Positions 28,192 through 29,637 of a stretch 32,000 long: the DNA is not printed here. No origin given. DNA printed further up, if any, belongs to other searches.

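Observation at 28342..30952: Coiled-coil 455-aa protein and 381-aa protein behind a sigma-54-type promoter: the other half of the module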

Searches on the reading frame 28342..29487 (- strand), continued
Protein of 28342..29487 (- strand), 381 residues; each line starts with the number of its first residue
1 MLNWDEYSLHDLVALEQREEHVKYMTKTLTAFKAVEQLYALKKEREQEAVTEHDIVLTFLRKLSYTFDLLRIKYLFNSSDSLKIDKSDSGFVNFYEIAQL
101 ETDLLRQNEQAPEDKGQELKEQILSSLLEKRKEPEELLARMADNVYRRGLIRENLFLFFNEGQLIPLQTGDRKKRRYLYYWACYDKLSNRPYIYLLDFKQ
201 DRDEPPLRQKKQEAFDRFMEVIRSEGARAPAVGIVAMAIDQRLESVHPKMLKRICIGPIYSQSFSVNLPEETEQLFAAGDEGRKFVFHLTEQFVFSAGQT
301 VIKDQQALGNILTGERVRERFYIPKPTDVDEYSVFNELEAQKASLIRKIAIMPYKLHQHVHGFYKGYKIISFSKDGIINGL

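Call 76: list_cluster_members(proteins=[P0065, P0066, P0068, P0069, P0071, P0072, P0073, P0074, P0075, P0076])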
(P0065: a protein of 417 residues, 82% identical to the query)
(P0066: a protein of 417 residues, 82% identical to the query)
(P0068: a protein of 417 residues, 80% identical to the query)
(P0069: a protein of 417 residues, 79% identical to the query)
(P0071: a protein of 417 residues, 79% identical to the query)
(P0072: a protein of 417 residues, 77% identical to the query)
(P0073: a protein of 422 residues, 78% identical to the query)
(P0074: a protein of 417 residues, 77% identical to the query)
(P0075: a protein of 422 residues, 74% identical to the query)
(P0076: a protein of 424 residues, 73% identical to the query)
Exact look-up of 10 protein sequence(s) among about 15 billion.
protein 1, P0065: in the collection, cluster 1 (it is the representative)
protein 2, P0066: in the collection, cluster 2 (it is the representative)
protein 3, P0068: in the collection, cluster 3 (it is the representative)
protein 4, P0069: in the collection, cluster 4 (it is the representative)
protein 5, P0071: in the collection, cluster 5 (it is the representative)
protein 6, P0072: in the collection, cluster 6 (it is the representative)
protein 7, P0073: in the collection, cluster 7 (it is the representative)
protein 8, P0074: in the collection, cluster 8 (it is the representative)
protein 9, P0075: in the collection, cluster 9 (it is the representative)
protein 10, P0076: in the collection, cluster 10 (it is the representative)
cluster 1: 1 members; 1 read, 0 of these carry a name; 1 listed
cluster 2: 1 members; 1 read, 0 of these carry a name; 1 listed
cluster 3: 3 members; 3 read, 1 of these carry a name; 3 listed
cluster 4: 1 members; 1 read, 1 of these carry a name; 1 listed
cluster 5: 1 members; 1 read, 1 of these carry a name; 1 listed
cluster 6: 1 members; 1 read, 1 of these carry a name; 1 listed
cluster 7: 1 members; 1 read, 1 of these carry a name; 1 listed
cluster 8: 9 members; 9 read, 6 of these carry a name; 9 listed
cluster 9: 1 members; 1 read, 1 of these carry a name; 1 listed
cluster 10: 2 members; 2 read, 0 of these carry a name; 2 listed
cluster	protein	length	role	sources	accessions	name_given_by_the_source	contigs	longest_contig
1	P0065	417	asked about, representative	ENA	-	-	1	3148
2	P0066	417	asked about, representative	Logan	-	-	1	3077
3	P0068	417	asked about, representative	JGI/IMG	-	hypothetical protein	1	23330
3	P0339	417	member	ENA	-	-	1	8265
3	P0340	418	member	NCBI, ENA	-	-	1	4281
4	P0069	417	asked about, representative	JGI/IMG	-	hypothetical protein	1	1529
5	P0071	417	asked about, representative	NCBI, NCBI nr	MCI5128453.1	MAG: hypothetical protein D3907_08125 [Candidatus Electrothrix sp. AUS3] | hypothetical protein [Candidatus Electrothrix gigas]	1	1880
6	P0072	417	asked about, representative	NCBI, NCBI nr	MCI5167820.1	MAG: hypothetical protein D3903_17455 [Candidatus Electrothrix sp. GM3_4] | hypothetical protein [Candidatus Electrothrix sp. GM3_4]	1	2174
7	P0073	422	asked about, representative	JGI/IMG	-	hypothetical protein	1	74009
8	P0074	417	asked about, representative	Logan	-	-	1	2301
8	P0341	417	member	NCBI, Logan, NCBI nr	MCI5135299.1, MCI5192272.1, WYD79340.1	MAG: hypothetical protein D3920_09565 [Candidatus Electrothrix sp. AW2] | hypothetical protein [Candidatus Electrothrix gigas]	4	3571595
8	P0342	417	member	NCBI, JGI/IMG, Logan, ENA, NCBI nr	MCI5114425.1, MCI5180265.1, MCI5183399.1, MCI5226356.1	MAG: hypothetical protein D3921_12955 [Candidatus Electrothrix sp. AW1] | hypothetical protein | hypothetical protein [Candidatus Electrothrix sp. AX1]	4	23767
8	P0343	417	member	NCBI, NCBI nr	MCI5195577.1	MAG: hypothetical protein D3919_04970 [Candidatus Electrothrix sp. AW5] | hypothetical protein [Candidatus Electrothrix gigas]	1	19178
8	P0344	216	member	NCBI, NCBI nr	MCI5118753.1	MAG: hypothetical protein D3913_12550, partial [Candidatus Electrothrix sp. LOE1_4_5] | hypothetical protein [Candidatus Electrothrix gigas]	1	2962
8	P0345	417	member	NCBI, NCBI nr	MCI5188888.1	MAG: hypothetical protein D3905_03605 [Candidatus Electrothrix sp. AS4_5] | hypothetical protein [Candidatus Electrothrix gigas]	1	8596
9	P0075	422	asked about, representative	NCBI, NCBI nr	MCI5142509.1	MAG: hypothetical protein D3909_12480 [Candidatus Electrothrix sp. ATG1] | hypothetical protein [Candidatus Electrothrix sp. ATG1]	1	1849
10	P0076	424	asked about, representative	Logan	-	-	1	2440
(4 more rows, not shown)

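Call 80: search_solved_structures(query=A2, max_evalue=1)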
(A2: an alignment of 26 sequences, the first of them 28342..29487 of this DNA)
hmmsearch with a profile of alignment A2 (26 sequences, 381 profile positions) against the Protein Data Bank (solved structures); distinct sequences matched with E-value up to 1: 1.
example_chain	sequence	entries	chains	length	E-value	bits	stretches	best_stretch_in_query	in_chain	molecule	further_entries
6fie_B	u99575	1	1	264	0.91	11.8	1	83-144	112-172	Calbindin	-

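Call 87: fold_search(model_id=the predicted structure, library=viral)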
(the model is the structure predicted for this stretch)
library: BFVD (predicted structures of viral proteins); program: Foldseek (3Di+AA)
matches with E <= 10: 507; with E <= 0.001: 0
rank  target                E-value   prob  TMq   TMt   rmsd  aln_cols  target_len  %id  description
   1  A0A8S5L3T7            2.0e-03  0.20  0.12  0.12  28.4       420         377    8  Maturation protein [ssRNA phage SRR5208575_1]
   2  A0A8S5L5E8            1.8e-02  0.09  0.09  0.08  28.4       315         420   11  Maturation protein [ssRNA phage SRR5466728_2]
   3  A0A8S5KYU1            2.7e-02  0.12  0.10  0.10  21.9       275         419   11  Maturation protein [ssRNA phage Gephyllon.4_5]
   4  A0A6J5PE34            3.7e-02  0.28  0.10  0.09  20.2       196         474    9  Uncharacterized protein [uncultured Caudovirales phage]
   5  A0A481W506            3.7e-02  0.11  0.10  0.09  25.5       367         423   11  Uncharacterized protein [Pseudomonas phage Psa21]
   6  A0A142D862            3.9e-02  0.14  0.14  0.17  25.7       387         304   10  Maturation (Fragment) [Leviviridae sp.]
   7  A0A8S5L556            4.1e-02  0.07  0.10  0.09  25.6       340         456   12  Maturation protein [ssRNA phage SRR5466729_2]
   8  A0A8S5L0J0            4.9e-02  0.06  0.10  0.10  27.1       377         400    9  Maturation protein [ssRNA phage SRR7976310_12]
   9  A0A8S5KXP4            5.4e-02  0.06  0.08  0.08  24.2       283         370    8  Maturation protein (Fragment) [ssRNA phage AVE019]
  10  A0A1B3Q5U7            6.1e-02  0.13  0.11  0.08  19.2       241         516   12  Phage maturation protein [ssRNA phage DC]
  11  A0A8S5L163            6.1e-02  0.03  0.09  0.09  28.2       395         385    9  Maturation protein (Fragment) [ssRNA phage SRR7976326_4]
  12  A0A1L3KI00            7.6e-02  0.09  0.12  0.11  23.4       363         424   10  Maturation protein [Beihai levi-like virus 19]
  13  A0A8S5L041            7.6e-02  0.06  0.09  0.09  27.6       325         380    8  Maturation protein [ssRNA phage SRR6253161_1]
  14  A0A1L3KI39            8.0e-02  0.11  0.13  0.13  22.8       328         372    9  Maturation protein [Beihai levi-like virus 27]
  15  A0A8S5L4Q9            9.9e-02  0.11  0.14  0.12  21.8       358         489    9  Maturation protein [ssRNA phage SRR5466725_16]
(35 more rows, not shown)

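Call 90: search_protein_families(library=pfam, alignment_id=A2, max_evalue=1)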
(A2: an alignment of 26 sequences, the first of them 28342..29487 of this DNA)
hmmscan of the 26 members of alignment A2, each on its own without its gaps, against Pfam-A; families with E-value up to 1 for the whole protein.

A. member 1, window:28342-29487:- (381 aa): 0 families

B. families by the number of members that match (of 26 scanned): 16 families
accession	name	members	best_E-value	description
PF23037.1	KOWx_SPT5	6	0.061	Transcription elongation factor SPT5, KOWx domain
PF25181.1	Phage_Bbp19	2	0.048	Bbp19-like phage protein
PF06593.17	RBDV_coat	2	0.1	Raspberry bushy dwarf virus coat protein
PF00036.39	EF-hand_1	1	0.04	EF hand domain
PF14860.11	DrrA_P4M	1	0.059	DrrA phosphatidylinositol 4-phosphate binding domain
PF19090.5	DUF5778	1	0.084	Family of unknown function (DUF5778)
PF07697.16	7TMR-HDED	1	0.1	7TM-HD extracellular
PF10798.13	YmgB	1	0.12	Biofilm development protein YmgB/AriR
PF18756.6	Nmad4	1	0.12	Nucleotide modification associated domain 4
PF10049.14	DUF2283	1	0.14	Protein of unknown function (DUF2283)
PF22413.2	OGT_N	1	0.17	Methylated DNA-protein cysteine MeTransferase OGT N-terminal domain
PF13405.12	EF-hand_6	1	0.18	EF-hand domain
PF00153.32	Mito_carr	1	0.25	Mitochondrial carrier protein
PF14038.11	YqzE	1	0.27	YqzE-like protein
PF03050.20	DDE_Tnp_IS66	1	0.48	Transposase IS66 family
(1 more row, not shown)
